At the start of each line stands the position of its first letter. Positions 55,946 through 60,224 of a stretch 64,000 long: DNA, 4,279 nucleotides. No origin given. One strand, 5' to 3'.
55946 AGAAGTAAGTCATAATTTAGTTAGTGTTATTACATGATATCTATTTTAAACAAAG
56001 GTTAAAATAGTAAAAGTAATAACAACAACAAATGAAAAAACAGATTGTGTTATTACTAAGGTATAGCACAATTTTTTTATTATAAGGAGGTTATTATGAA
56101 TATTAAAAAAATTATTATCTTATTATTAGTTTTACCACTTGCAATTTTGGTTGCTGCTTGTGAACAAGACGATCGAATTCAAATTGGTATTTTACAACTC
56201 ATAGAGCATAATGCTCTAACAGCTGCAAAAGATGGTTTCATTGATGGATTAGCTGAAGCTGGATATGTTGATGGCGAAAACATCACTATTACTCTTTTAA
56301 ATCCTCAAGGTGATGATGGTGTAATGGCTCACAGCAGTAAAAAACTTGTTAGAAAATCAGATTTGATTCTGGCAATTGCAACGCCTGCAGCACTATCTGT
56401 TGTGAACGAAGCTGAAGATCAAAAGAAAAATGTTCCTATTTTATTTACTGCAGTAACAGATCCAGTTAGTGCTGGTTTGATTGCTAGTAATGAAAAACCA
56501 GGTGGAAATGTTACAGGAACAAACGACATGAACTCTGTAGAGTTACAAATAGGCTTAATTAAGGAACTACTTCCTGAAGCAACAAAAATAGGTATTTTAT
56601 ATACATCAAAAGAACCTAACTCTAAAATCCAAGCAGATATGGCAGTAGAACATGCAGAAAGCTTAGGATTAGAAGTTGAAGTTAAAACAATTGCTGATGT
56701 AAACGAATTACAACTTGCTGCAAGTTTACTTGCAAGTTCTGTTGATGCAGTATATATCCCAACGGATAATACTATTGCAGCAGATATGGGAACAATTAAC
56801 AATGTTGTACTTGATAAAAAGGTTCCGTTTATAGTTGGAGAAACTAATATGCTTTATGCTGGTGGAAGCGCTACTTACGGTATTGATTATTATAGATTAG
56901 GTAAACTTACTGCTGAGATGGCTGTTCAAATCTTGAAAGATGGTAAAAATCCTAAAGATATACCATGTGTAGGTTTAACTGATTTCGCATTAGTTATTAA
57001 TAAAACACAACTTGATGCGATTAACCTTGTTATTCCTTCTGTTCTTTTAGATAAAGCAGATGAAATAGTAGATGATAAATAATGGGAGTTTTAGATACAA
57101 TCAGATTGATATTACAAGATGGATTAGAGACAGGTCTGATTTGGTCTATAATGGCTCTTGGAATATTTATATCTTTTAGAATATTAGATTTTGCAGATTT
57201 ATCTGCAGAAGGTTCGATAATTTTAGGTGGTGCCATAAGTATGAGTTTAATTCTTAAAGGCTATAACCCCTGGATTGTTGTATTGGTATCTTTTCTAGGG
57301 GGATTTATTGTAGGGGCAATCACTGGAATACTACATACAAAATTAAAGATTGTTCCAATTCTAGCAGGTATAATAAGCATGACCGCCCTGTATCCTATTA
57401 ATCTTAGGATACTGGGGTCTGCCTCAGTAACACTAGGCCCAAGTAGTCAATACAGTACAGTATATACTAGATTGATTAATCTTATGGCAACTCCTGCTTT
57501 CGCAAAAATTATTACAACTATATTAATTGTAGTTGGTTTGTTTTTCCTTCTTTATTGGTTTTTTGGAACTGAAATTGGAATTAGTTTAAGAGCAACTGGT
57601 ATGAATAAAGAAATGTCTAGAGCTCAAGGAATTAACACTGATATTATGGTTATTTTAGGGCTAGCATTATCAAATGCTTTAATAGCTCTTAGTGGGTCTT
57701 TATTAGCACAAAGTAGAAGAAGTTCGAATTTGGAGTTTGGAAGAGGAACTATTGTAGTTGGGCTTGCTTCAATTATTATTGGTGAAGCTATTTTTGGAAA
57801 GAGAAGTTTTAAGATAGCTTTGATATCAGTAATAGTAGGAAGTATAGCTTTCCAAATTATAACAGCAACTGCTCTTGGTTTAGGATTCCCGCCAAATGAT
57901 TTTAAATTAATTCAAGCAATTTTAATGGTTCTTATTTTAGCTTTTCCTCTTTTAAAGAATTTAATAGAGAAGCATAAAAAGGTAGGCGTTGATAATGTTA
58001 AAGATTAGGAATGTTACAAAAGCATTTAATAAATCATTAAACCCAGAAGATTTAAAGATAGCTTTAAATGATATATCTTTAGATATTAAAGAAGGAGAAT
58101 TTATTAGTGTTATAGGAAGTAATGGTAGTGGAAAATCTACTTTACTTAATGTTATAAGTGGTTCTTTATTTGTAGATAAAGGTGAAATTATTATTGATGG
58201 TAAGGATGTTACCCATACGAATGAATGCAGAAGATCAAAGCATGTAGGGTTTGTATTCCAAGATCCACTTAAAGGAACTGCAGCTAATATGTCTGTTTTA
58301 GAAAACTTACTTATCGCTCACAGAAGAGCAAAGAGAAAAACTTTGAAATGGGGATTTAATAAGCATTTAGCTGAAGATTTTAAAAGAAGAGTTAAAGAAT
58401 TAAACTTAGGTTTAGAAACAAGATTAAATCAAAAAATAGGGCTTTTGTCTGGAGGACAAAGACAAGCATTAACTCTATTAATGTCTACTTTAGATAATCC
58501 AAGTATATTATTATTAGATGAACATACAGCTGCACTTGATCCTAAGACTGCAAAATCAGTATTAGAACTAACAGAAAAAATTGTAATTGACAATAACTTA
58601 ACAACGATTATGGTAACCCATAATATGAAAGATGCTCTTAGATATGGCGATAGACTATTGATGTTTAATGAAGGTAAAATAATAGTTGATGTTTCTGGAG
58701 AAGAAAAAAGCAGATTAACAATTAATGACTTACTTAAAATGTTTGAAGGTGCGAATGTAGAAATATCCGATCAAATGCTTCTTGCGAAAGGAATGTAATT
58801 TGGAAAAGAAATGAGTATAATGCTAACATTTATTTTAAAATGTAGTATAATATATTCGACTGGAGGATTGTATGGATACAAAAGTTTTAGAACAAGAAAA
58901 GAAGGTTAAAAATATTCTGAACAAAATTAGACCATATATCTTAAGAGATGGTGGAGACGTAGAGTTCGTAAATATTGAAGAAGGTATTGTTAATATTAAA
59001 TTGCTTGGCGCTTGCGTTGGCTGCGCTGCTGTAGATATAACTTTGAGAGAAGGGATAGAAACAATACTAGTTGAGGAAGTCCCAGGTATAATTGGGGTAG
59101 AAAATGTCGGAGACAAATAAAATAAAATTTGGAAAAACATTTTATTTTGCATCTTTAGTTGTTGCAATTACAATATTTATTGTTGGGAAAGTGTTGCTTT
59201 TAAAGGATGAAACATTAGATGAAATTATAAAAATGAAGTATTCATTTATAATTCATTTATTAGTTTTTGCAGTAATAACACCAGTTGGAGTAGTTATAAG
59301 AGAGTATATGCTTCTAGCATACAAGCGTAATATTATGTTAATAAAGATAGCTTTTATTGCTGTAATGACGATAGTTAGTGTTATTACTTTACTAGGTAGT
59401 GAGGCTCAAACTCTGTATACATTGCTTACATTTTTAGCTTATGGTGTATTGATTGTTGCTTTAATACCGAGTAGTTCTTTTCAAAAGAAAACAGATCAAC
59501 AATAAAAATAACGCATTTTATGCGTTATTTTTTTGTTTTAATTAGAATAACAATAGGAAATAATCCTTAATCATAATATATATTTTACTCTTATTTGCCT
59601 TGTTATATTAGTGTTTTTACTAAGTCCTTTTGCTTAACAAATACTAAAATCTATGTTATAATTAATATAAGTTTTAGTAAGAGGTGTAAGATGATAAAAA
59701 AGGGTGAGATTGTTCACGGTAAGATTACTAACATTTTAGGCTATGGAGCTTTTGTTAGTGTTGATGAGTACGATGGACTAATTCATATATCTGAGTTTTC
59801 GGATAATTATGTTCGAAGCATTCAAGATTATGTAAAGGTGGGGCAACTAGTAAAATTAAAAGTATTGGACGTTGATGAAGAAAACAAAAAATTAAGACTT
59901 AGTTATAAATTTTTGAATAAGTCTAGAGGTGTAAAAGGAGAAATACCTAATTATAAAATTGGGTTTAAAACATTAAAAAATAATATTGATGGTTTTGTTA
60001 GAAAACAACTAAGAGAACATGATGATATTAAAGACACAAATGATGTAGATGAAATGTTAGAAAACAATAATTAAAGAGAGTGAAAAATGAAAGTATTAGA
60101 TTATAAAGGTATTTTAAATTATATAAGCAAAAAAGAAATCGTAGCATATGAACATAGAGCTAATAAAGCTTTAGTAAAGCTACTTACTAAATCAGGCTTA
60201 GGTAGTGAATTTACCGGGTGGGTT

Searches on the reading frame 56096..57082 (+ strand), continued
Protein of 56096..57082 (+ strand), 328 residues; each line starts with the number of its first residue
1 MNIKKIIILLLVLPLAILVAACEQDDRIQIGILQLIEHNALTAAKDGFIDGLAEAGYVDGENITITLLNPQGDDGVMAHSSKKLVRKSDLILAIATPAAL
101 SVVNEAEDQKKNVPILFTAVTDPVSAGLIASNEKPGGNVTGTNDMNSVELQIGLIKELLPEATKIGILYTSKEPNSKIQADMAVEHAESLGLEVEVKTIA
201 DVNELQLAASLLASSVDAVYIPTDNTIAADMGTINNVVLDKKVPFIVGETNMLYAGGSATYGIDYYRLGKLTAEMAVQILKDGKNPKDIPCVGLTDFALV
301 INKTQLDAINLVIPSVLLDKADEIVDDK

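Call 27: find_encoding_contigs(protein=P0060, flank=1500, max_places=2)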
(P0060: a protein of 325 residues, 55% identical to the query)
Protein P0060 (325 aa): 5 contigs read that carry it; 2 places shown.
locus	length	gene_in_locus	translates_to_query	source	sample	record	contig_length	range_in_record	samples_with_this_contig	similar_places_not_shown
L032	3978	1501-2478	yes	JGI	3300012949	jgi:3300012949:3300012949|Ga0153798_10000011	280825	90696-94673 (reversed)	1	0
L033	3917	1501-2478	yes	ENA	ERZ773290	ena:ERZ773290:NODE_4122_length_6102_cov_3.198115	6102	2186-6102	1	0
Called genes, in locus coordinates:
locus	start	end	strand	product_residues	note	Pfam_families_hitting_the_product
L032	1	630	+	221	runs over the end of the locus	PF01128:IspD, PF12804:NTP_transf_3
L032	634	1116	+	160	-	PF02542:YgbB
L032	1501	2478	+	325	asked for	PF04392:ABC_sub_bind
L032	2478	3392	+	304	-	PF02653:BPD_transp_2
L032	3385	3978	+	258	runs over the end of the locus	PF00005:ABC_tran, PF02463:SMC_N (faint), PF13304:AAA_21 (faint)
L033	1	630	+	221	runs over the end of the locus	PF01128:IspD, PF12804:NTP_transf_3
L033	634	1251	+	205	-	PF02542:YgbB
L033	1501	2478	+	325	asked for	PF04392:ABC_sub_bind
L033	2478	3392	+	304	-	PF02653:BPD_transp_2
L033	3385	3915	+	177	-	?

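Call 28: find_encoding_contigs(protein=P0079, flank=1500, max_places=3)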
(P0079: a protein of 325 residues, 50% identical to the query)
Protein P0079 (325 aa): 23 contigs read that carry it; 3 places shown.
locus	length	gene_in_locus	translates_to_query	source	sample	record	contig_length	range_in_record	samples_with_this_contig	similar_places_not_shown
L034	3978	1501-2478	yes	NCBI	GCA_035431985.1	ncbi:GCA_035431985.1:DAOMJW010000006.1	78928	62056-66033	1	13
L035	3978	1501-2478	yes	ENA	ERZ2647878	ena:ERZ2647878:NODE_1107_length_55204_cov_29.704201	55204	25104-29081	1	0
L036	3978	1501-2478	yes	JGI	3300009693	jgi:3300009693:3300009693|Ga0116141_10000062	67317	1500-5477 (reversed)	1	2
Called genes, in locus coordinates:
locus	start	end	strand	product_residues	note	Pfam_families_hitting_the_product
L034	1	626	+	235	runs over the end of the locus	PF07155:ECF-ribofla_trS, PF12822:ECF_trnsprt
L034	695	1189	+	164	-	PF06177:QueT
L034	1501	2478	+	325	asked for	PF04392:ABC_sub_bind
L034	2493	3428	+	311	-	PF02653:BPD_transp_2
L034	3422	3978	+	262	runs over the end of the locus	PF00005:ABC_tran, PF02463:SMC_N, PF13304:AAA_21 (faint)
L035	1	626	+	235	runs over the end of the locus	PF07155:ECF-ribofla_trS, PF12822:ECF_trnsprt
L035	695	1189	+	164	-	PF06177:QueT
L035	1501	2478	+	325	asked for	PF04392:ABC_sub_bind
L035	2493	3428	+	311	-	PF02653:BPD_transp_2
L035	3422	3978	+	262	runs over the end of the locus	PF00005:ABC_tran, PF02463:SMC_N, PF13304:AAA_21 (faint)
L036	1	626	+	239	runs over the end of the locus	PF07155:ECF-ribofla_trS, PF12822:ECF_trnsprt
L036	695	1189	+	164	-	PF06177:QueT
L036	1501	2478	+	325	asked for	PF04392:ABC_sub_bind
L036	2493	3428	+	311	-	PF02653:BPD_transp_2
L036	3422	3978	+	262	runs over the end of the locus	PF00005:ABC_tran, PF02463:SMC_N, PF13304:AAA_21 (faint)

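Call 29: find_encoding_contigs(protein=P0119, flank=1500, max_places=2)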
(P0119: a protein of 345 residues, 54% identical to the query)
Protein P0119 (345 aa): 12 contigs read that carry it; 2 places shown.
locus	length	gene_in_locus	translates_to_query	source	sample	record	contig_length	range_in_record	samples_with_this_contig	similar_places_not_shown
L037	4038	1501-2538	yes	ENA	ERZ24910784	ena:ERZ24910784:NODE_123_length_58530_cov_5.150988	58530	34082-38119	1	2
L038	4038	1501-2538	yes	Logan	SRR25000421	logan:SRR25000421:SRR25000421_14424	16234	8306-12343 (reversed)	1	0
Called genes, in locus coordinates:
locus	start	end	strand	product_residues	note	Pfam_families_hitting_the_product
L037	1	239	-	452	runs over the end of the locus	PF00528:BPD_transp_1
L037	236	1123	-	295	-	PF12849:PBP_like_2, PF13531:SBP_bac_11, PF12727:PBP_like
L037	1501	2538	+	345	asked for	PF13407:Peripla_BP_4 (faint), PF04392:ABC_sub_bind, PF13458:Peripla_BP_6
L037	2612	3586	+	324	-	PF02653:BPD_transp_2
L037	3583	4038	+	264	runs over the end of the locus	PF02463:SMC_N (faint), PF00005:ABC_tran, PF13304:AAA_21 (faint)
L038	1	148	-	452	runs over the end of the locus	PF00528:BPD_transp_1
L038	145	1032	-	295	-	PF12849:PBP_like_2, PF13531:SBP_bac_11, PF12727:PBP_like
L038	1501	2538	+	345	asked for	PF13407:Peripla_BP_4 (faint), PF04392:ABC_sub_bind, PF13458:Peripla_BP_6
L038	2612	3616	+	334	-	PF02653:BPD_transp_2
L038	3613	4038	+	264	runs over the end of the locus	PF02463:SMC_N (faint), PF00005:ABC_tran, PF13304:AAA_21 (faint)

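Call 39: search_solved_structures(query=window:56096-57082:+, max_evalue=0.001, show_alignments=2)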
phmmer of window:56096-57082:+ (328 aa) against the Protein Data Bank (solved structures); distinct sequences matched with E-value up to 0.001: 3.
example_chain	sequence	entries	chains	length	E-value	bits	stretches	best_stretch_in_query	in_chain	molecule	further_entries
6hni_A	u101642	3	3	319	3e-59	203.9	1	28-315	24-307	ABC-type transport system, sugar-family extracellular solute-binding protein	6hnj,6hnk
3lft_A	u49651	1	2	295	3.3e-55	190.6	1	28-324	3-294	uncharacterized protein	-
3lkv_A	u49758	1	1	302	7.2e-45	156.7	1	29-321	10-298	uncharacterized CONSERVED DOMAIN PROTEIN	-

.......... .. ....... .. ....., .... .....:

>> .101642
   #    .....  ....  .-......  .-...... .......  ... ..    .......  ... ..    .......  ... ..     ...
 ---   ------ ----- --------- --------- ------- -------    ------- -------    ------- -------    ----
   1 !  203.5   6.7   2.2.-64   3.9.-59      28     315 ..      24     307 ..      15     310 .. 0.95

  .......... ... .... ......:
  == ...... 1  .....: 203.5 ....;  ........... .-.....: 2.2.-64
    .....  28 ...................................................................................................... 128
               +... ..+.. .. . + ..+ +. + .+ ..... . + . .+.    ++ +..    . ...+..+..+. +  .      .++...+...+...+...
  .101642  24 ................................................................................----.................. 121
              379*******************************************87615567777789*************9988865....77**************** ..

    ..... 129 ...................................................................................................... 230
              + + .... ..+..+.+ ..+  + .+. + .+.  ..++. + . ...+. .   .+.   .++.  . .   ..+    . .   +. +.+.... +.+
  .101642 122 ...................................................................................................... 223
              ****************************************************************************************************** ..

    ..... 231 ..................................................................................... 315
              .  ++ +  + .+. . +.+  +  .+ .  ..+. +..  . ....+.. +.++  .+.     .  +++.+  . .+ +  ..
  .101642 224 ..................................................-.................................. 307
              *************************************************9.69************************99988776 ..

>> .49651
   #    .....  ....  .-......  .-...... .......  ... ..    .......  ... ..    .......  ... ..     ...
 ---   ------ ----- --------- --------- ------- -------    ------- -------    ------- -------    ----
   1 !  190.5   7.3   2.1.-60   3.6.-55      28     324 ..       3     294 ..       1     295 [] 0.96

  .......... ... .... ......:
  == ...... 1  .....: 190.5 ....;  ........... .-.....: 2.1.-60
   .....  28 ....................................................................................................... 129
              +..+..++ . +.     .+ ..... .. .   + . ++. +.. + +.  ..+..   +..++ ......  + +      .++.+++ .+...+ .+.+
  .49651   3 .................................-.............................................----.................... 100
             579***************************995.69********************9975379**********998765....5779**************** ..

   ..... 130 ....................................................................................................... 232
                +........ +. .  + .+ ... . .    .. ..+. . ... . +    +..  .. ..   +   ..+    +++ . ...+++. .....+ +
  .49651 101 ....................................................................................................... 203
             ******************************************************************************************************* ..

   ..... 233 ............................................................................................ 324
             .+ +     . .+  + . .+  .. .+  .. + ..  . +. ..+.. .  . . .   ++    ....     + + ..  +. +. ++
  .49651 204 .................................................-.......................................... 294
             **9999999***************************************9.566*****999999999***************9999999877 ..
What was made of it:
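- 56096..57082 (+): Substrate-binding lipoprotein of the regulated ABC importer. It is predicted to bind tyrosine. The best PDB relative is CD0873 (6HNI), E 3e-59 (call 39).
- The SBP's nearest solved relative is the tyrosine-binding CD0873 (call 39).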

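Call 53: find_encoding_contigs(protein=P0082, flank=1500, max_places=3)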
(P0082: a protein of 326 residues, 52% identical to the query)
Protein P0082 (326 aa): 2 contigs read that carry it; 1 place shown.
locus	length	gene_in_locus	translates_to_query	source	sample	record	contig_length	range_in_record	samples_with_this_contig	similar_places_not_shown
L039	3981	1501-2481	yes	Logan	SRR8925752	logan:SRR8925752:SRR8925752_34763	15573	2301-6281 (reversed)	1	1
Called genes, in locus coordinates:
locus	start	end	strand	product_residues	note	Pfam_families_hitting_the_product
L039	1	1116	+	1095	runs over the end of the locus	PF21958:SOGP_N, PF21250:SOGP_2nd, PF17167:Glyco_hydro_94, PF21270:SOGP_4th (weak)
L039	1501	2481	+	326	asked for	PF04392:ABC_sub_bind, PF13458:Peripla_BP_6 (weak)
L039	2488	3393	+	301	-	PF02653:BPD_transp_2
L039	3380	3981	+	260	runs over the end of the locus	PF09818:ABC_ATPase (faint), PF00005:ABC_tran, PF02463:SMC_N, PF13304:AAA_21 (faint)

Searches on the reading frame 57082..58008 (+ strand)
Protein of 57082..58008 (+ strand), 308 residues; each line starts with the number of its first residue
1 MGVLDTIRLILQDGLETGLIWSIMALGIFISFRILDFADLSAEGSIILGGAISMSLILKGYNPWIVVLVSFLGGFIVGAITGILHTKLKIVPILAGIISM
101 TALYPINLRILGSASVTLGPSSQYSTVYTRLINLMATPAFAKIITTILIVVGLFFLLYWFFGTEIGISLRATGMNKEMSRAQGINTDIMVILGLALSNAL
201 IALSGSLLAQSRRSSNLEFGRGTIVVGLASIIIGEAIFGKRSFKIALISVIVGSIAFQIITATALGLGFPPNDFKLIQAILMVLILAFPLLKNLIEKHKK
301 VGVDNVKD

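Call 7: search_protein_families(library=pfam, proteins=[window:57082-58008:+])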
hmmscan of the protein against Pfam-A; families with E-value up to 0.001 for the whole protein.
window:57082-58008:+ (308 aa): 1 family
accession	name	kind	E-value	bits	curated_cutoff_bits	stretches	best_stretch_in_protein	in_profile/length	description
PF02653.21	BPD_transp_2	-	5.1e-31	108.2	26.8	1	13-286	4-269/269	Branched-chain amino acid transport system / permease component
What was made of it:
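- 57082..58008 (+): ABC permease (BPD_transp_2). Call 7.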

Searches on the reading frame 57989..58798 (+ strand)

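Call 7: search_protein_families(library=pfam, proteins=[window:57989-58798:+])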
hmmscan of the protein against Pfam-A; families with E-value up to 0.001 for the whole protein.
window:57989-58798:+ (269 aa): 8 families
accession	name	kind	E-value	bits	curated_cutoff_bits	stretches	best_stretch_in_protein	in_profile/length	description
PF00005.33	ABC_tran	-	1.9e-30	106.7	25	1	26-181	1-137/137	ABC transporter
PF02463.25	SMC_N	-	3.3e-09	37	40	1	36-212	24-198/220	RecF/RecN/SMC N terminal domain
PF13304.12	AAA_21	-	5.1e-08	33.8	27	1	118-212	176-299/304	AAA domain, putative AbiEii toxin, Type IV TA system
PF13175.12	AAA_15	-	4.2e-05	23.8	32.1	1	26-260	14-257/374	AAA ATPase domain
PF09818.15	ABC_ATPase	-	0.00018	21.1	23.2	0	31-61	75-104/283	P-loop domain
PF03193.22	RsgA_GTPase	-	0.00053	20.3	30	0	27-79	98-149/174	RsgA GTPase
PF13476.12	AAA_23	-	0.00056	21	27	1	35-127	18-98/201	AAA domain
PF13555.12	AAA_29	-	0.00058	20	27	0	31-56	17-42/61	P-loop containing region of AAA domain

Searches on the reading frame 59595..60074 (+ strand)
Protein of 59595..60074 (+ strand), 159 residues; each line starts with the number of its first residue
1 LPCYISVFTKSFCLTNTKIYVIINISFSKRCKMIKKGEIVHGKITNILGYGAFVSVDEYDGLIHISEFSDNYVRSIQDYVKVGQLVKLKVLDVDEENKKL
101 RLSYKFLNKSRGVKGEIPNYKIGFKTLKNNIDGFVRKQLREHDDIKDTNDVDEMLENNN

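Call 7: search_protein_families(library=pfam, proteins=[window:59595-60074:+])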
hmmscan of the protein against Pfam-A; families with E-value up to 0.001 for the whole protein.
window:59595-60074:+ (159 aa): 2 families
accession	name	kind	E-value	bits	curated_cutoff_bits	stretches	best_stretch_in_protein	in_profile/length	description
PF00575.29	S1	-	1.1e-19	71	22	1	35-105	3-74/74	S1 RNA binding domain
PF23459.1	S1_RRP5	-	0.00042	21.3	27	1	35-103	2-71/72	RRP5 S1 domain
